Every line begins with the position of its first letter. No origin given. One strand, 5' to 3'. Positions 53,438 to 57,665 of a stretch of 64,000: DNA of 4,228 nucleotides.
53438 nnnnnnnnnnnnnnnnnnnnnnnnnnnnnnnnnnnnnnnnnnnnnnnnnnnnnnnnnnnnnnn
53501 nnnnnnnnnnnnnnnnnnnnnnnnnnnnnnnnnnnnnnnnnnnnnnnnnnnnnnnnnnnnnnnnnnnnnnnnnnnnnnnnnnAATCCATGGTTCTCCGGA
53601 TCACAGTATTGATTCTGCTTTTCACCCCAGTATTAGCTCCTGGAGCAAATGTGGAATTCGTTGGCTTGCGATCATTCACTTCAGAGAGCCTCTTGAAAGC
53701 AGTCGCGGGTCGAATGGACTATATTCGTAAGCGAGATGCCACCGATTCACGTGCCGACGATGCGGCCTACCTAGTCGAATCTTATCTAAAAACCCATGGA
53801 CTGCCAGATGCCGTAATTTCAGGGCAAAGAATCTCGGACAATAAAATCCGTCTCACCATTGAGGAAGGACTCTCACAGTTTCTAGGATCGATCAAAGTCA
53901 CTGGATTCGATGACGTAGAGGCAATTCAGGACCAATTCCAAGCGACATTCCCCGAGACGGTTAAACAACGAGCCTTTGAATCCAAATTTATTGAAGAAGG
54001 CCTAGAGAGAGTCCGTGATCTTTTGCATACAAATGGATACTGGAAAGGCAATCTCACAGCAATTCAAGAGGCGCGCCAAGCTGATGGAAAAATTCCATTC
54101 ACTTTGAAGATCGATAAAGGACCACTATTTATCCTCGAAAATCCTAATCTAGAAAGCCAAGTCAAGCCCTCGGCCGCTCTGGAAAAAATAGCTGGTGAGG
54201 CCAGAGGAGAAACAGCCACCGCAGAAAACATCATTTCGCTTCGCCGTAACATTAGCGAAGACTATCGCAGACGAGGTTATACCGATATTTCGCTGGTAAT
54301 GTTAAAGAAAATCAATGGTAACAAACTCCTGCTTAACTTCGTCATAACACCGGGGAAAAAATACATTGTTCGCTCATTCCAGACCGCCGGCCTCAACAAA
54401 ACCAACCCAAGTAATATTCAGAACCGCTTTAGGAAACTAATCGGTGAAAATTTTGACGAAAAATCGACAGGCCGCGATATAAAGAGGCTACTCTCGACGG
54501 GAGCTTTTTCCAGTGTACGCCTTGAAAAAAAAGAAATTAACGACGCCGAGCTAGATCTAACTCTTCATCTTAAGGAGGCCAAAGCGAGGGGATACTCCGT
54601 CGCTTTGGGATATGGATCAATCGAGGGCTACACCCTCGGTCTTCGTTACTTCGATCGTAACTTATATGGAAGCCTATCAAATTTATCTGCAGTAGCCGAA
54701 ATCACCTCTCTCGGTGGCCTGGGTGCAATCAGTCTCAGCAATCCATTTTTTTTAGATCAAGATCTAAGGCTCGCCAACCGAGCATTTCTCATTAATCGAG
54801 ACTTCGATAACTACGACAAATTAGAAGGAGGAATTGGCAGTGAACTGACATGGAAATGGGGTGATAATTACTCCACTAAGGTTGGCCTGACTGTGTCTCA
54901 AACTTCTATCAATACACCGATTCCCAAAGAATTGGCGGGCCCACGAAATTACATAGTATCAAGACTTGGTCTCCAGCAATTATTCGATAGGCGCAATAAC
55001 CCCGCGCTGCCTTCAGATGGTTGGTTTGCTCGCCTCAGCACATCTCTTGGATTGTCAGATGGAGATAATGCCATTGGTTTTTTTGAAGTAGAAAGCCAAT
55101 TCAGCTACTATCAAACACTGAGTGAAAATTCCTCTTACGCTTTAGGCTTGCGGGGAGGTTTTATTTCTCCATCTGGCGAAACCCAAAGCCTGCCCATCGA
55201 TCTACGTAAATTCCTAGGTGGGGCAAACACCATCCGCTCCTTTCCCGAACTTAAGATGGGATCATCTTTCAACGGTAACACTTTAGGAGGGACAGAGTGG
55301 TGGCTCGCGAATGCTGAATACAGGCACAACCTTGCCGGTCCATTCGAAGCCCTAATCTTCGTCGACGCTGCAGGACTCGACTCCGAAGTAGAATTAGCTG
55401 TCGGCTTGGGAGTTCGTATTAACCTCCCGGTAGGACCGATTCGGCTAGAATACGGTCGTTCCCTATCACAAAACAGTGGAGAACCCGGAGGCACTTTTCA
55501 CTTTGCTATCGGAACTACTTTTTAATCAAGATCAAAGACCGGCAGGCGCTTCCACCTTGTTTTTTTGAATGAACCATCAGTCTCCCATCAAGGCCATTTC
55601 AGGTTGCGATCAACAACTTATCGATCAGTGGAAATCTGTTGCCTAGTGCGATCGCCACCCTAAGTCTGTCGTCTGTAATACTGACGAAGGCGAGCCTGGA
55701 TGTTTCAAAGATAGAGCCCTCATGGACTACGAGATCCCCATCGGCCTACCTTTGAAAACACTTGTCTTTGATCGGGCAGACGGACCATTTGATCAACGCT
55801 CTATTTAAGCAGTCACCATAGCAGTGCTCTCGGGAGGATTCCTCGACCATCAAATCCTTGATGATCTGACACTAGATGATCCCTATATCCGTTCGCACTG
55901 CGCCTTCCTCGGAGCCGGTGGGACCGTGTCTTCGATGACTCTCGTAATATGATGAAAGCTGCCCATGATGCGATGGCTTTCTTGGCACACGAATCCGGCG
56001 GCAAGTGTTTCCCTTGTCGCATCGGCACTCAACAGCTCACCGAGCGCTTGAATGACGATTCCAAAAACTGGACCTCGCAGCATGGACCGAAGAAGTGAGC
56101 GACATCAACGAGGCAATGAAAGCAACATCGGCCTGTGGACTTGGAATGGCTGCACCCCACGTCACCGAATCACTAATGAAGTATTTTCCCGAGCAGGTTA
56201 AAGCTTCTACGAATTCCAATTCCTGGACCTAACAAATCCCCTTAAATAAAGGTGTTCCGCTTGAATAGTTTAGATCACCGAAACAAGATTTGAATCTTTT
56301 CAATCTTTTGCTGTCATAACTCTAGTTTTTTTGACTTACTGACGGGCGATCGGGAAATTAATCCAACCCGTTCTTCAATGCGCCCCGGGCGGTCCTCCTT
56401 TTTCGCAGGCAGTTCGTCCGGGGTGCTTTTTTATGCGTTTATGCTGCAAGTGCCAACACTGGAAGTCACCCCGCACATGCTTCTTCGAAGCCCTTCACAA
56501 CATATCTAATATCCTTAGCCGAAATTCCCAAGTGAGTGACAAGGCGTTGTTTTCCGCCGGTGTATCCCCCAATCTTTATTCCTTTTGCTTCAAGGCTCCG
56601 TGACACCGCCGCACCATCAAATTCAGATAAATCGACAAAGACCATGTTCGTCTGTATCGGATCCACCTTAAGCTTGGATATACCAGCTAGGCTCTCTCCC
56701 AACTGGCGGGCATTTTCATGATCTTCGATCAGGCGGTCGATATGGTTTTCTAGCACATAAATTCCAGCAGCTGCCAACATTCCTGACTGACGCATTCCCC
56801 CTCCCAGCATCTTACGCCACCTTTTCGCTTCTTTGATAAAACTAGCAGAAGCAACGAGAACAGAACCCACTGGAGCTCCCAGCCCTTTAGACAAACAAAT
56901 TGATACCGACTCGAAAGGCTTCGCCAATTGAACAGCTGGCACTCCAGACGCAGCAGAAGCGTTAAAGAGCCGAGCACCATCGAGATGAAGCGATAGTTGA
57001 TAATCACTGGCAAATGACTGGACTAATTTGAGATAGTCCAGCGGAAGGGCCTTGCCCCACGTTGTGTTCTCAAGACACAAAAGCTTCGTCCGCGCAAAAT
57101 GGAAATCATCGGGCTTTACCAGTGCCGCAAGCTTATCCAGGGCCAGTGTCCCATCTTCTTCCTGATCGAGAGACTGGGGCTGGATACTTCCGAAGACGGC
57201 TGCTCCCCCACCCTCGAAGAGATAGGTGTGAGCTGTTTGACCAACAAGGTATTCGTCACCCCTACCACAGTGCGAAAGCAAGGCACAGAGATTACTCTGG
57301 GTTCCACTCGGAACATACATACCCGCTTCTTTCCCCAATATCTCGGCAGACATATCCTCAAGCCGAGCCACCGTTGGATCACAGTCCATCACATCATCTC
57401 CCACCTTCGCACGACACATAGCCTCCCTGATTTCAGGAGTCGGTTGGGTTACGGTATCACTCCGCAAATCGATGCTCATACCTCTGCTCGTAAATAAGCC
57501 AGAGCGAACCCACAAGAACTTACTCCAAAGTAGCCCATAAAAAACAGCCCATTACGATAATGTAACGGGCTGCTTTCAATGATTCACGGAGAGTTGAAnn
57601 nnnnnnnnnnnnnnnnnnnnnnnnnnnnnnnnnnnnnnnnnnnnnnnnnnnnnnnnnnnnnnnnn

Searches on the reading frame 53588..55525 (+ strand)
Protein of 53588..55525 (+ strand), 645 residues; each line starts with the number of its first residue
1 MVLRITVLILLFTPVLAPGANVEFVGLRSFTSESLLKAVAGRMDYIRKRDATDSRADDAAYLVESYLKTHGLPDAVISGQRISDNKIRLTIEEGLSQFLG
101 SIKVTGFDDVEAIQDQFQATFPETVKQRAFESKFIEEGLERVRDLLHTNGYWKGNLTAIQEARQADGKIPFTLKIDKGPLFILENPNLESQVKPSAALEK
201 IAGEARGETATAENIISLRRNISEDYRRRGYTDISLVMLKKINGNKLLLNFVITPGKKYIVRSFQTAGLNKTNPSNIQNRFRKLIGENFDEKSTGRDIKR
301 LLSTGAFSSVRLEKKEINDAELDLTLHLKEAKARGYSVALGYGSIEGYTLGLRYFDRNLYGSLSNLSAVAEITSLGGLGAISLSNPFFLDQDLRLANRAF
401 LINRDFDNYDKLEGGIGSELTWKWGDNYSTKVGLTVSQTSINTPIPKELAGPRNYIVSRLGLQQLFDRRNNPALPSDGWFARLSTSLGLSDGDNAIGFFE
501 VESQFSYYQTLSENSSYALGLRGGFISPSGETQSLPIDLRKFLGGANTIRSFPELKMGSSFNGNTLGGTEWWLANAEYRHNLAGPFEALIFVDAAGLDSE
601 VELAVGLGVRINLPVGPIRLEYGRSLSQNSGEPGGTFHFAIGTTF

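Call 49: search_protein_families(library=pfam, proteins=[window:53588-55525:+], max_evalue=0.0001)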
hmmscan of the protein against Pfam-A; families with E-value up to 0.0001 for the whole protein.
window:53588-55525:+ (645 aa): 2 families
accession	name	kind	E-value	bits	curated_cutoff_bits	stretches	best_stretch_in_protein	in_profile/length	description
PF01103.29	Omp85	-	1e-36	127.5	24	1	358-645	1-325/325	Omp85 superfamily domain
PF07244.20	POTRA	-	5e-09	37.2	21.3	0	259-330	1-78/79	Surface antigen variable number repeat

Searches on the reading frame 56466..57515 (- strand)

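Call 49: search_protein_families(library=pfam, proteins=[window:56466-57515:-], max_evalue=0.0001)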
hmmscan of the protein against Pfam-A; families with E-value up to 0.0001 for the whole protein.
window:56466-57515:- (349 aa): 1 family
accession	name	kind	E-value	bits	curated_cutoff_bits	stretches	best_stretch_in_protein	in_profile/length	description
PF01212.27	Beta_elim_lyase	-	4.7e-98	328.5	27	1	16-297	1-286/288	Beta-eliminating lyase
